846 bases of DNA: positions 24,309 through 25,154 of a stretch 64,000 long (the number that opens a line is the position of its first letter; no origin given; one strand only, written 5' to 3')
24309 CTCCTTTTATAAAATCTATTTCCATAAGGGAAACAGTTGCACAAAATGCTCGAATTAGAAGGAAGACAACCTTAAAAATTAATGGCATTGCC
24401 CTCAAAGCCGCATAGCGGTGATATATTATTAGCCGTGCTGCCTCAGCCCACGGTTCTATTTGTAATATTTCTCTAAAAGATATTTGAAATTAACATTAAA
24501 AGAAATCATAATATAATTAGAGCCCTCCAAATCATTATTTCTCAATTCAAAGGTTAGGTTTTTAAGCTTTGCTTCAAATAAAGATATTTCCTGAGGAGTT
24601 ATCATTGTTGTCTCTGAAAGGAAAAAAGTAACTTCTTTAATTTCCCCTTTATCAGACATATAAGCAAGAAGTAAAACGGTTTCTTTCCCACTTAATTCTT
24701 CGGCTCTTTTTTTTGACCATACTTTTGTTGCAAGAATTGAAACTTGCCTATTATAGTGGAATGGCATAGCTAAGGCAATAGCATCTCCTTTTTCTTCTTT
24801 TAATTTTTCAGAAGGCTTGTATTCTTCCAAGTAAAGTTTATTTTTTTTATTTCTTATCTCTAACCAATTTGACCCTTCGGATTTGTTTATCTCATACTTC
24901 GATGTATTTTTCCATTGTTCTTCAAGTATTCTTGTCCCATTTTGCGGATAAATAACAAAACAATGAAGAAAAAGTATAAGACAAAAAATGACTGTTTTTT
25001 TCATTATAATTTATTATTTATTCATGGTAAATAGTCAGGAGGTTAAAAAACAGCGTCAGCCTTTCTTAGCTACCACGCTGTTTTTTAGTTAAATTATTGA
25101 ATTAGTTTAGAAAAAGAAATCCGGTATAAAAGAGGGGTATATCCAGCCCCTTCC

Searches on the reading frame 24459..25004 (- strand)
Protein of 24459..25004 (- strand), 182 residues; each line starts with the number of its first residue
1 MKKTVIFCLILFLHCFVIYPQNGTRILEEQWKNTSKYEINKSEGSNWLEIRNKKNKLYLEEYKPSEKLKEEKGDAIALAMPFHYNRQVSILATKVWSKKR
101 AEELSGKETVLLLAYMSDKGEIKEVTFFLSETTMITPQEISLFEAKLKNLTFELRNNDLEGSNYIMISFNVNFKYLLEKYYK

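Call 53: search_protein_families(library=pfam, proteins=[window:24459-25004:-], max_evalue=0.001)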
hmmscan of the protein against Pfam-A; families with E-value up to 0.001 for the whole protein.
window:24459-25004:- (182 aa): 1 family
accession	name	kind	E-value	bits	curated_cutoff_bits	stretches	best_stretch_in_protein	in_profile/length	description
PF16446.10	DUF5043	-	0.00051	20.4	25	1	37-168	18-155/156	Domain of unknown function (DUF5043)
